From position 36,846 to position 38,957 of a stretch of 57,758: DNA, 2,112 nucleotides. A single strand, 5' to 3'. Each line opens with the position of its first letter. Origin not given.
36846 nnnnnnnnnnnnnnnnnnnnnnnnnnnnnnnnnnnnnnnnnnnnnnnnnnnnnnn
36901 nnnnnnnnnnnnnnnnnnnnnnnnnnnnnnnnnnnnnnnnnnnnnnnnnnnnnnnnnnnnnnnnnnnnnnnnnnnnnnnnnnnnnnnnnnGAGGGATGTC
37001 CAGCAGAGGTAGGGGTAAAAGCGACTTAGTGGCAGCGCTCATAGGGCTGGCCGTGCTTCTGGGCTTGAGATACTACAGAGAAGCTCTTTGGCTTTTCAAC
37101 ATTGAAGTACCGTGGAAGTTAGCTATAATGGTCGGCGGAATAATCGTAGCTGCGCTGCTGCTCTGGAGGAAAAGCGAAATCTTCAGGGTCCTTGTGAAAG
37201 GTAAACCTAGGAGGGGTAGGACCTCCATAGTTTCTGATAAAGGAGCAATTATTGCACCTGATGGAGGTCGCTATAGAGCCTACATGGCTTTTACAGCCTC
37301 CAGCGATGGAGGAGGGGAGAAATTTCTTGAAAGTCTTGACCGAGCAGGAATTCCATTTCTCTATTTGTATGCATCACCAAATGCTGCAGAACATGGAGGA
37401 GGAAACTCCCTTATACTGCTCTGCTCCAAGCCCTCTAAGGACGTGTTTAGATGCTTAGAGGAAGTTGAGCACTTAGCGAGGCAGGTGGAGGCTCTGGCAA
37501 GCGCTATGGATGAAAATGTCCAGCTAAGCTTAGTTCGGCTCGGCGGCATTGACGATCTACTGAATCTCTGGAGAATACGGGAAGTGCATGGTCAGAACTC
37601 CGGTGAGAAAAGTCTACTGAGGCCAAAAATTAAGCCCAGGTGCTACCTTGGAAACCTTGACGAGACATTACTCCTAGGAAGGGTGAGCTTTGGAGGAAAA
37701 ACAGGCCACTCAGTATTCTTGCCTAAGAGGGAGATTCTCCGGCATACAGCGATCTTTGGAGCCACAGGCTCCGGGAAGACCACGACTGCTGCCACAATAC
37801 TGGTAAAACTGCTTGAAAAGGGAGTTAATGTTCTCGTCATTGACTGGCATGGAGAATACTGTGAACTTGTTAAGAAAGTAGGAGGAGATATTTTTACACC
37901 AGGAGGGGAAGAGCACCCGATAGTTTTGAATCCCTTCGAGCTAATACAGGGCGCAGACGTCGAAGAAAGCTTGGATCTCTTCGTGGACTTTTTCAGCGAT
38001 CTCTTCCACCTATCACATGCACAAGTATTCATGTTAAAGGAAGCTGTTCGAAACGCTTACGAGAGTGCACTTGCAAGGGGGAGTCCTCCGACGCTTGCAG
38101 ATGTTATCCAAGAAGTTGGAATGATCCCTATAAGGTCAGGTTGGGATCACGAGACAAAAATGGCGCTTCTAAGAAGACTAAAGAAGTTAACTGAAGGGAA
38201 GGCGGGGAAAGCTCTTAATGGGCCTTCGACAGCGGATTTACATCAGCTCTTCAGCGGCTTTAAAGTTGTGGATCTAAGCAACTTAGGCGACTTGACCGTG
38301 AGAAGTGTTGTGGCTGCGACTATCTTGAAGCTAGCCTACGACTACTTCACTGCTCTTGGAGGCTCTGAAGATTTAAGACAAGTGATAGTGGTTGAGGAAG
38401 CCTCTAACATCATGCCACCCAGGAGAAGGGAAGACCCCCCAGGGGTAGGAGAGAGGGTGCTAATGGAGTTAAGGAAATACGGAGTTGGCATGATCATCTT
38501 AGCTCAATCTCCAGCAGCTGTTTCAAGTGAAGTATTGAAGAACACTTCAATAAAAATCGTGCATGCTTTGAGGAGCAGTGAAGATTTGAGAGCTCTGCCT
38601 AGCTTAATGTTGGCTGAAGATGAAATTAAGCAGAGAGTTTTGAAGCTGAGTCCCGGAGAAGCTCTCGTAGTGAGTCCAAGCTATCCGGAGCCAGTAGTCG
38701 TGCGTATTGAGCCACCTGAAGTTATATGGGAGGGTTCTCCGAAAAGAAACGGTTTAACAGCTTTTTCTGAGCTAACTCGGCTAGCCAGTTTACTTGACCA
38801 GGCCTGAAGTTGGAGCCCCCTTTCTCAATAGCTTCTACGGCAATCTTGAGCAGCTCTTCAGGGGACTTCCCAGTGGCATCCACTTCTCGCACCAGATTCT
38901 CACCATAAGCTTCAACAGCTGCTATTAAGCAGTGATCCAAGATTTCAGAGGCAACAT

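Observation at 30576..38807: Island combining a divergent TFB paralogue, prepilins, a FlaI/TadA-type ATPase with split platform, a Flp-like pilin and an intact CedB-like ATPase: candidate pilus plus DNA-transfer apparatus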

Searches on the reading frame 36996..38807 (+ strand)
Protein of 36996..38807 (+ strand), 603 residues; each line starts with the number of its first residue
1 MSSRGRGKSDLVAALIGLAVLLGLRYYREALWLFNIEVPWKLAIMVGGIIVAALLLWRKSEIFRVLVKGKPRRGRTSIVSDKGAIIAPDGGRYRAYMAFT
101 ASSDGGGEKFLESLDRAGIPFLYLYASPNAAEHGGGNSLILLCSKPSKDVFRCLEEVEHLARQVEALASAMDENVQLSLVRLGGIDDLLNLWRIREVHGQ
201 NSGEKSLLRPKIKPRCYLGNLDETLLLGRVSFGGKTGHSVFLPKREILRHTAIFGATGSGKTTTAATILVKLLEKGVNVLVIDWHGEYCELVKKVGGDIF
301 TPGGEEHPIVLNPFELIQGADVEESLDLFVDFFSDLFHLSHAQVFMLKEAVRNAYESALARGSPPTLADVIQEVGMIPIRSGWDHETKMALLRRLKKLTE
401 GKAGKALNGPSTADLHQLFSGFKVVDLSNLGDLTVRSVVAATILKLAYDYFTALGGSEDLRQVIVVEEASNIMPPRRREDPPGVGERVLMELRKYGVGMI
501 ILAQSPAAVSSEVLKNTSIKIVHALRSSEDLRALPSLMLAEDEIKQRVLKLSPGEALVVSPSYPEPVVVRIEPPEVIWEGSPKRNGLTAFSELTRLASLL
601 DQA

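Call 3: search_protein_families(library=pfam, max_evalue=0.1, proteins=[window:36996-38807:+])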
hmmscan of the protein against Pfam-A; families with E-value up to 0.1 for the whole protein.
window:36996-38807:+ (603 aa): 18 families
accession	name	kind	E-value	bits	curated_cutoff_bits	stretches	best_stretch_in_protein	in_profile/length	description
PF01935.23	DUF87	-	2.6e-22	80.5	23.2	1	245-445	20-218/220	Helicase HerA, central domain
PF05872.18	HerA_C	-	7.4e-10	38.5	22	2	237-293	10-66/502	Helicase HerA-like C-terminal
PF10412.15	TrwB_AAD_bind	-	9.9e-09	35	20.5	1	240-315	7-72/387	Type IV secretion-system coupling protein DNA-binding domain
PF19044.6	P-loop_TraG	-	1.7e-08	34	25.8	1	249-323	30-105/413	TraG P-loop domain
PF01656.29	CbiA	-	8.8e-05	22.9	25.4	1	255-284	6-35/125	CobQ/CobB/MinD/ParA nucleotide binding domain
PF05707.18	Zot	-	0.00021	21.3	20.3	1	463-523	84-145/197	Zonular occludens toxin (Zot)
PF01580.24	FtsK_SpoIIIE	-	0.00023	21.2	24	1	237-284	28-79/221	FtsK/SpoIIIE family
PF20720.3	nSTAND3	-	0.00028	21.1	27.2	1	251-283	20-52/155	Novel STAND NTPase 3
PF13401.12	AAA_22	-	0.00092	20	27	1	250-283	7-40/130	AAA domain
PF12846.13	AAA_10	-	0.0025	17.3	27.5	1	249-374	22-149/362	AAA-like domain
PF04851.21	ResIII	-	0.013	15.8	22.5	1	250-282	25-59/164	Type III restriction enzyme, res subunit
PF13614.12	AAA_31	-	0.014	15.8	27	1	258-284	12-38/177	AAA domain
PF02534.20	T4SS-DNA_transf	-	0.016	14.5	20.1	1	245-295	44-89/468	Type IV secretory system Conjugative DNA transfer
PF25199.1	nSTAND_NTPase5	-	0.029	14.6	34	1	249-285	42-79/145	Novel STAND NTPase 5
PF00448.28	SRP54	-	0.043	13.9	22.7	1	251-282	4-35/196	SRP54-type protein, GTPase domain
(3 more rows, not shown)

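Call 4: search_protein_families(library=ncbifam, max_evalue=0.1, proteins=[window:36996-38807:+])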
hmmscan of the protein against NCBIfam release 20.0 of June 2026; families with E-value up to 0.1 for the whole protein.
window:36996-38807:+ (603 aa): 25 families
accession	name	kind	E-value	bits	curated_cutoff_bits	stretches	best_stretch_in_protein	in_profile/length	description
NF053655.1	CedD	equivalog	2.9e-64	217.6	600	1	228-572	202-526/527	DNA-translocating ATPase CedD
TIGR02746.1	TraC-F-type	equivalog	2.2e-16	59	567.05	1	252-504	434-683/800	type IV secretion system protein TraC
NF040937.1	HerA_Thermprot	equivalog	5.2e-16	58.1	800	2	244-290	136-182/487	DNA double-strand break repair helicase HerA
NF042943.1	HerA_antiphage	equivalog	4.2e-13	48.7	800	2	423-573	397-551/566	anti-phage-associated helicase HerA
NF040819.1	helicase_HerA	equivalog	6.4e-13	48.1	970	2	463-571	405-514/561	DNA double-strand break repair helicase HerA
NF033849.1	ser_rich_anae_1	subfamily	2.1e-12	45.3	650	2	390-532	940-1097/1163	serine-rich protein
NF045975.1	VirB4_plasma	equivalog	8.8e-12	43.5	590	1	252-468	519-767/894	Mbov_0397 family ICE element conjugal transfer ATPase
TIGR00929.1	VirB4_CagE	subfamily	7.2e-10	37.7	643.1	1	247-471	436-645/792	VirB4 family type IV secretion/conjugal transfer ATPase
NF042944.1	HerA_antiphage_2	equivalog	2e-08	33.5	850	2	459-573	426-544/576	anti-phage-associated helicase HerA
NF045971.1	conju_CD1110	equivalog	2.1e-08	32.9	325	1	251-373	418-551/752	VirB4-like conjugal transfer ATPase, CD1110 family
NF041017.1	DNA_import_CedB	equivalog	3.1e-06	26.1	700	1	248-572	275-587/590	DNA import protein CedB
TIGR03743.1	SXT_TraD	subfamily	1.1e-05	24.1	366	1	238-284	165-211/636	conjugative transfer system coupling protein TraD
NF010278.0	PRK13721.1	subfamily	0.002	16.1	1177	1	252-356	483-585/874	type IV secretion system protein TraC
TIGR02237.1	recomb_radB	equivalog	0.0034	17.3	172.4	1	251-318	15-81/210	DNA repair and recombination protein RadB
TIGR00176.1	mobB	equivalog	0.0058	16.7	76.2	1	252-291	3-42/155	molybdopterin-guanine dinucleotide biosynthesis protein B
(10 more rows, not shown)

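Call 12: find_encoding_contigs(protein=window:36996-38807:+, flank=10000, max_places=6)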
Protein window:36996-38807:+ (603 aa): 2 contigs read that carry it; 2 places shown.
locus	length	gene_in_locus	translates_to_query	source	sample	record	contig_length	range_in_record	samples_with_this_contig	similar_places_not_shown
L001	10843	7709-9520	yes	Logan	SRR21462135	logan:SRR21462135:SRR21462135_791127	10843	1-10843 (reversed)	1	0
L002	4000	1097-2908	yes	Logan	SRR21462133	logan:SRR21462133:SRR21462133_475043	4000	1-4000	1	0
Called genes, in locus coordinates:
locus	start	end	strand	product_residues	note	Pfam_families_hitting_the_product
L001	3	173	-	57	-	?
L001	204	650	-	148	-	PF14894:Lsm_C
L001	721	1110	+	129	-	PF16992:RNA_pol_RpbG (weak)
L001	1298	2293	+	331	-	PF00134:Cyclin_N (weak), PF00382:TFIIB (faint)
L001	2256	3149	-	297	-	-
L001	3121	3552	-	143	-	-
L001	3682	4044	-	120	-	-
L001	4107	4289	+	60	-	-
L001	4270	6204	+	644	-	PF00437:T2SSE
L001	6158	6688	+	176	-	-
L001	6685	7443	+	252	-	-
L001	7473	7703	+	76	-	-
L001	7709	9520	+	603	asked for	PF01935:DUF87, PF05872:HerA_C (faint), PF10412:TrwB_AAD_bind, PF19044:P-loop_TraG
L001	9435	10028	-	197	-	PF13238:AAA_18, PF13207:AAA_17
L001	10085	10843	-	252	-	?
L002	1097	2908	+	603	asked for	PF01935:DUF87, PF05872:HerA_C (faint), PF10412:TrwB_AAD_bind, PF19044:P-loop_TraG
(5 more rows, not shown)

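Call 13: find_homologous_proteins(query=window:36996-38807:+)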
Query window:36996-38807:+ (603 aa): 48 proteins with E <= 0.001 among 8000 candidates.
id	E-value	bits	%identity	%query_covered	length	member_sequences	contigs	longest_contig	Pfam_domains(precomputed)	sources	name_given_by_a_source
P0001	0.0e+0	1333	100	100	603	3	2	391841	PF10412.16,PF19044.7,PF01935.24,PF05872.19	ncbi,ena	-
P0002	0.0e+0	1032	77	100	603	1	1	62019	PF10412.16,PF19044.7,PF01935.24,PF05872.19,PF01580.25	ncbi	-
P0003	4.8e-202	691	55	99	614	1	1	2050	PF10412.16,PF01935.24,PF05872.19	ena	-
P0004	5.8e-92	327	46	59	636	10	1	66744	PF01935.24,PF05872.19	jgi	-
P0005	6.0e-92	327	44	59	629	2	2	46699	PF19044.7,PF01935.24,PF05872.19,PF12846.14,PF20720.4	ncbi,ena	-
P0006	1.3e-90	323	45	60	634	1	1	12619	PF19044.7,PF01935.24,PF05872.19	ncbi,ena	-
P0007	7.5e-76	274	39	61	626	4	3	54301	PF19044.7,PF01935.24,PF05872.19,PF12846.14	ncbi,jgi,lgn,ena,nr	ncbi:MAG: hypothetical protein DRJ66_03375 [Thermoprotei archaeon]|nr:MAG: hypothetical protein DRJ6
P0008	1.4e-73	267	38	58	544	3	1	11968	PF19044.7,PF01935.24,PF20720.4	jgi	-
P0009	9.7e-73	264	38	58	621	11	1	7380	PF19044.7,PF01935.24,PF12846.14,PF20720.4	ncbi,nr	ncbi:MAG: ATP-binding protein [Thermoprotei archaeon]|nr:ATP-binding protein [Thermoprotei archaeon]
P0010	1.3e-69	254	39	58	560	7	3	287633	PF01935.24,PF05872.19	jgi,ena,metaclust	metaclust:\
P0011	6.4e-55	205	30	80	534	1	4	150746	PF01935.24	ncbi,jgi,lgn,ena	-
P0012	2.4e-53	200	35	62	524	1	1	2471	PF10412.16,PF01935.24,PF05872.19,PF13401.13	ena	-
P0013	1.1e-18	85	29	58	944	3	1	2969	PF01935.24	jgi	jgi:hypothetical protein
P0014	9.7e-18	82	28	55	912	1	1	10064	PF01935.24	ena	-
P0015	4.7e-16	77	30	18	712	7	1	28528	PF10412.16,PF01935.24,PF05872.19,PF04851.22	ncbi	-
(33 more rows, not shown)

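Call 14: find_encoding_contigs(protein=P0002, flank=10000, max_places=3)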
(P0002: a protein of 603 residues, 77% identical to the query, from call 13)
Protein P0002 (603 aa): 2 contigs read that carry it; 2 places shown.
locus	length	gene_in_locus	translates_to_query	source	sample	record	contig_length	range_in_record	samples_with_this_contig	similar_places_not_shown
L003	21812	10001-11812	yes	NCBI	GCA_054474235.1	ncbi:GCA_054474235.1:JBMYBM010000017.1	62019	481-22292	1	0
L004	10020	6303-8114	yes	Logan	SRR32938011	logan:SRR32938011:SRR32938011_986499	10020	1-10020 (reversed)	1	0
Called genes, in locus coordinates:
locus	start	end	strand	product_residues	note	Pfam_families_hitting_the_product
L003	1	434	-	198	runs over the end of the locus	PF02811:PHP, PF13263:PHP_C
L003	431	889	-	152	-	-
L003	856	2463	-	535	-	PF01702:TGT, PF17884:DUF5591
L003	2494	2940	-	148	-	PF14894:Lsm_C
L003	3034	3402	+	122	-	-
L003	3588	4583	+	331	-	PF00382:TFIIB (faint)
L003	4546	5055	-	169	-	-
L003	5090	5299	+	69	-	-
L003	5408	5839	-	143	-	-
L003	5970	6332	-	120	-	-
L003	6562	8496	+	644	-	PF00437:T2SSE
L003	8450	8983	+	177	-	-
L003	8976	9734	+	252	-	-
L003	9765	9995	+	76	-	-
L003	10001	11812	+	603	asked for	PF01580:FtsK_SpoIIIE (faint), PF01935:DUF87, PF05872:HerA_C (weak), PF10412:TrwB_AAD_bind (weak), PF19044:P-loop_TraG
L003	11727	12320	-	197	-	PF13238:AAA_18, PF13207:AAA_17 (weak)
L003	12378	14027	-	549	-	PF00118:Cpn60_TCP1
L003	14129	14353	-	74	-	PF00125:Histone, PF00808:CBFD_NFYB_HMF, PF02969:TAF (weak), PF15630:CENP-S (weak)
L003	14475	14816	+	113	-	PF00833:Ribosomal_S17e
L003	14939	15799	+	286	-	-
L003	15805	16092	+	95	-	PF09138:Urm1, PF02597:ThiS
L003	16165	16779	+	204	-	PF00156:Pribosyltran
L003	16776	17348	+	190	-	PF08617:CGI-121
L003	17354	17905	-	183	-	PF02926:THUMP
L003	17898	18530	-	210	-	PF01300:Sua5_yciO_yrdC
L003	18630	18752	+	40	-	-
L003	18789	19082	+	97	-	PF02150:Zn_ribbon_RPB9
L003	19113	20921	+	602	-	PF04068:Fer4_RLI, PF14697:Fer4_21 (weak), PF00037:Fer4 (weak), PF12837:Fer4_6 (weak), PF00004:AAA (faint), PF03215:Rad17 (faint), PF00005:ABC_tran, PF00005:ABC_tran, +3 more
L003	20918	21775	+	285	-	PF01435:Peptidase_M48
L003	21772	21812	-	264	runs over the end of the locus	PF00583:Acetyltransf_1, PF08445:FR47, PF12746:GNAT_acetyltran, PF13508:Acetyltransf_7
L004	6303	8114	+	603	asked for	PF01580:FtsK_SpoIIIE (faint), PF01935:DUF87, PF05872:HerA_C (weak), PF10412:TrwB_AAD_bind (weak), PF19044:P-loop_TraG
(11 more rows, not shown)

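Call 15: find_encoding_contigs(protein=P0004, flank=10000, max_places=3)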
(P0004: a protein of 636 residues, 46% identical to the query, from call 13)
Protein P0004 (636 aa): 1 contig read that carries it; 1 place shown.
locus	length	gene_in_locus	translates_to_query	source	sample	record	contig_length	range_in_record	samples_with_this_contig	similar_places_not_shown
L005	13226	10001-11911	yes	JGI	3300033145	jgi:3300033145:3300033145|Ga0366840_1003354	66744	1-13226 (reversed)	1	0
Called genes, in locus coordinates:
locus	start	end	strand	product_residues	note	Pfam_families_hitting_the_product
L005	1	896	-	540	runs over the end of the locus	PF01702:TGT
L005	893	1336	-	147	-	PF01423:LSM (faint), PF14894:Lsm_C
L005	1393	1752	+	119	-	PF16992:RNA_pol_RpbG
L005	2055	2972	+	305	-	PF00382:TFIIB (faint)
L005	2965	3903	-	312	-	-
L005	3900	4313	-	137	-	-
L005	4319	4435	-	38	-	-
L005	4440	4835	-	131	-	-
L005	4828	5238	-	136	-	-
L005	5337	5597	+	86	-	-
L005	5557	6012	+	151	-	-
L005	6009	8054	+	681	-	PF00437:T2SSE, PF27713:UCP018868 (weak)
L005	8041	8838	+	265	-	-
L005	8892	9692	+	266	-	-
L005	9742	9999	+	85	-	-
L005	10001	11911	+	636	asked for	PF01935:DUF87, PF05872:HerA_C (faint)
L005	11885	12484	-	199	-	PF00004:AAA (faint), PF13238:AAA_18, PF13521:AAA_28 (faint)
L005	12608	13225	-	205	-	?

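Call 16: find_encoding_contigs(protein=P0007, flank=10000, max_places=3)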
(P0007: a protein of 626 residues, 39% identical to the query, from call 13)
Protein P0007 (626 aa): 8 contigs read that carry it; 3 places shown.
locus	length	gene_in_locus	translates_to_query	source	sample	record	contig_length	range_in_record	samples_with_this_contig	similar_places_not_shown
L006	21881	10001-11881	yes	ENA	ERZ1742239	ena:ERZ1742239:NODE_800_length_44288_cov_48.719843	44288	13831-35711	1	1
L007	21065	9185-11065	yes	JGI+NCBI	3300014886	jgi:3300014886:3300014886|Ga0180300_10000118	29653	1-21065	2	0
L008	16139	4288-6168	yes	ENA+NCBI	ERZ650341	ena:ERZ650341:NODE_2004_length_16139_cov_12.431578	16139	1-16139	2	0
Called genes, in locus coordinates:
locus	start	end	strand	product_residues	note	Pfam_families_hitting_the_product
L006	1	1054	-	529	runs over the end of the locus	PF01702:TGT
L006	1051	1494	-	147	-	PF01423:LSM (weak), PF14894:Lsm_C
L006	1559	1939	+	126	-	PF16992:RNA_pol_RpbG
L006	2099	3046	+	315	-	PF00382:TFIIB (faint)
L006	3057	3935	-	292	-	-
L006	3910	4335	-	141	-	-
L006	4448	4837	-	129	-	-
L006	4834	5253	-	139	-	-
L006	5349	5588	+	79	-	-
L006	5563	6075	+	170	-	-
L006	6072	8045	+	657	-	PF00437:T2SSE, PF27713:UCP018868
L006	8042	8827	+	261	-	-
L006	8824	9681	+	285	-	-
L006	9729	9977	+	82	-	-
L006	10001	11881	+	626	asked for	PF01935:DUF87, PF05872:HerA_C (faint), PF12846:AAA_10, PF19044:P-loop_TraG (weak)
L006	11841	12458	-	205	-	PF00004:AAA (faint), PF13238:AAA_18, PF20720:nSTAND3 (faint), PF01202:SKI (faint), PF13207:AAA_17 (faint)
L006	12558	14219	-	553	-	PF00118:Cpn60_TCP1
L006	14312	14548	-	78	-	PF00125:Histone, PF00808:CBFD_NFYB_HMF, PF15630:CENP-S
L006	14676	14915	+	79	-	PF00833:Ribosomal_S17e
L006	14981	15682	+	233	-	PF00149:Metallophos, PF12850:Metallophos_2, PF14582:Metallophos_3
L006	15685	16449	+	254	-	PF00254:FKBP_C (weak), PF22199:FKBP26_IF, PF18046:FKBP26_C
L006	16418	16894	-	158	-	PF03684:UPF0179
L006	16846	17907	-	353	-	PF00465:Fe-ADH, PF13685:Fe-ADH_2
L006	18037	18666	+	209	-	PF00227:Proteasome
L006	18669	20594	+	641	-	PF17214:KH_TffA, PF00753:Lactamase_B, PF16661:Lactamase_B_6, PF23023:Anti-Pycsar_Apyc1, PF12706:Lactamase_B_2, PF10996:Beta-Casp, PF07521:RMMBL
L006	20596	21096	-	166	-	PF09183:DUF1947 (weak), PF01472:PUA, PF03657:UPF0113 (weak), PF26292:PUA_elF2D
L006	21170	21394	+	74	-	PF01423:LSM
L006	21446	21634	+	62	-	PF01907:Ribosomal_L37e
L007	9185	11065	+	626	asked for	PF01935:DUF87, PF05872:HerA_C (faint), PF12846:AAA_10, PF19044:P-loop_TraG (weak)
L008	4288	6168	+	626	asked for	PF01935:DUF87, PF05872:HerA_C (faint), PF12846:AAA_10, PF19044:P-loop_TraG (weak)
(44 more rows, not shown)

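Call 18: find_encoding_contigs(protein=P0010, flank=10000, max_places=2)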
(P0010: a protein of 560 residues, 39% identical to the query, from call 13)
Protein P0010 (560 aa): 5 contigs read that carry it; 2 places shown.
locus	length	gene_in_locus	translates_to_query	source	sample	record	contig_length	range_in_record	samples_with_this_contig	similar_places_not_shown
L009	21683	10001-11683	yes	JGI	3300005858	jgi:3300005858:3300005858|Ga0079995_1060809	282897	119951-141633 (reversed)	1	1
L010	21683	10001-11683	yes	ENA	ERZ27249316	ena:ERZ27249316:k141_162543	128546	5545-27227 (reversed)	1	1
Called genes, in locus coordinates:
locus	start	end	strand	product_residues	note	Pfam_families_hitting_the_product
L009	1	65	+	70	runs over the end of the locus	PF01781:Ribosomal_L38e (weak)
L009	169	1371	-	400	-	PF00753:Lactamase_B, PF12706:Lactamase_B_2, PF16661:Lactamase_B_6, PF23023:Anti-Pycsar_Apyc1 (weak), PF10996:Beta-Casp, PF07521:RMMBL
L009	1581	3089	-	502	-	PF01702:TGT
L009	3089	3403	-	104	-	PF14894:Lsm_C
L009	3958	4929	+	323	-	-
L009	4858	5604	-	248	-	-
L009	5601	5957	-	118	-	-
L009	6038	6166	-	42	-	-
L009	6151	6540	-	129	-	-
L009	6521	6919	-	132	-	-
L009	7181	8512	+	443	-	PF00437:T2SSE, PF27713:UCP018868 (weak), PF13401:AAA_22 (faint)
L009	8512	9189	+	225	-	-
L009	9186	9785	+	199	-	-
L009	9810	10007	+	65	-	-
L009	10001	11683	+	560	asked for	PF01935:DUF87, PF05872:HerA_C (faint)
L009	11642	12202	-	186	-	PF13238:AAA_18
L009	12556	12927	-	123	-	PF00125:Histone (weak), PF00808:CBFD_NFYB_HMF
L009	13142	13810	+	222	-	PF01026:TatD_DNase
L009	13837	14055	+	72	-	PF00833:Ribosomal_S17e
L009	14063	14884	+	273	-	-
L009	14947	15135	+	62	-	PF02597:ThiS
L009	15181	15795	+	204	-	PF00156:Pribosyltran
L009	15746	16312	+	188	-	PF08617:CGI-121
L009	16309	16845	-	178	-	PF02926:THUMP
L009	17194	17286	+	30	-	-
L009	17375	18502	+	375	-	PF01950:FBPase_3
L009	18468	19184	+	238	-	PF00121:TIM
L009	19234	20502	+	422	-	PF02812:ELFV_dehydrog_N, PF00208:ELFV_dehydrog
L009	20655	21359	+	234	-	PF01411:tRNA-synt_2c, PF07973:tRNA_SAD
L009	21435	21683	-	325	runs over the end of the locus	PF02779:Transket_pyr, PF02780:Transketolase_C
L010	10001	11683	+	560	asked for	PF01935:DUF87, PF05872:HerA_C (faint)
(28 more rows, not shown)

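Call 19: find_encoding_contigs(protein=P0011, flank=10000, max_places=2)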
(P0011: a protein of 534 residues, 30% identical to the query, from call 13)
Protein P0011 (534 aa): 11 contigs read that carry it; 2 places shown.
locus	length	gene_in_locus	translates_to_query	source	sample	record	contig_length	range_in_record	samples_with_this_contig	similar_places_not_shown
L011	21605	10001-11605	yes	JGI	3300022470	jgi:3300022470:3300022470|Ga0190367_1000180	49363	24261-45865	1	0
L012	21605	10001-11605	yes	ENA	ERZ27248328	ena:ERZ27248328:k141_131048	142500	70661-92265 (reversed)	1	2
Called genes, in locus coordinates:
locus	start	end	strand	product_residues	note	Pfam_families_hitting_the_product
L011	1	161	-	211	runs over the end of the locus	PF01300:Sua5_yciO_yrdC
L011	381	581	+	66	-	PF01781:Ribosomal_L38e (weak)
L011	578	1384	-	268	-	-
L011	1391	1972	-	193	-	PF07998:Peptidase_M54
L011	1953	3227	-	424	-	PF00753:Lactamase_B, PF23023:Anti-Pycsar_Apyc1, PF12706:Lactamase_B_2, PF16661:Lactamase_B_6, PF10996:Beta-Casp, PF07521:RMMBL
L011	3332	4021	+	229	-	PF09754:PAC2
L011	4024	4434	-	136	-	PF01423:LSM (weak), PF14894:Lsm_C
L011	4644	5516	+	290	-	PF11781:Zn_ribbon_RRN7 (weak), PF00382:TFIIB (faint)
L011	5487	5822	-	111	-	-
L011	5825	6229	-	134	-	-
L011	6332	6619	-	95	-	-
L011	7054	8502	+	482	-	PF00437:T2SSE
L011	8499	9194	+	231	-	-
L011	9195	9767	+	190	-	-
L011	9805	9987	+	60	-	-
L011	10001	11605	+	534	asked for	PF01935:DUF87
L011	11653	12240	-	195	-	PF13207:AAA_17 (weak), PF13238:AAA_18, PF13671:AAA_33 (faint)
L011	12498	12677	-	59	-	PF01020:Ribosomal_L40e (weak)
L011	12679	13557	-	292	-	PF02629:CoA_binding, PF00549:Ligase_CoA, PF13607:Succ_CoA_lig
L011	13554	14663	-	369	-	PF08442:ATP-grasp_2, PF24948:Citrate_synth_N, PF00549:Ligase_CoA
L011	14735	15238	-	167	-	PF13545:HTH_Crp_2 (weak), PF13412:HTH_24 (faint)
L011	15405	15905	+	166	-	-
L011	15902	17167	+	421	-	PF01336:tRNA_anti-codon, PF00152:tRNA-synt_2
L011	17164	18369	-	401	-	PF04212:MIT, PF05496:RuvB_N (weak), PF13191:AAA_16 (faint), PF00004:AAA, PF13401:AAA_22 (faint), PF17862:AAA_lid_3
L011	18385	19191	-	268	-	-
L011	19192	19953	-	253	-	-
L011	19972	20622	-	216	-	PF03357:Snf7 (weak)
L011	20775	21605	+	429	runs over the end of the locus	PF01978:TrmB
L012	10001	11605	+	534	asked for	PF01935:DUF87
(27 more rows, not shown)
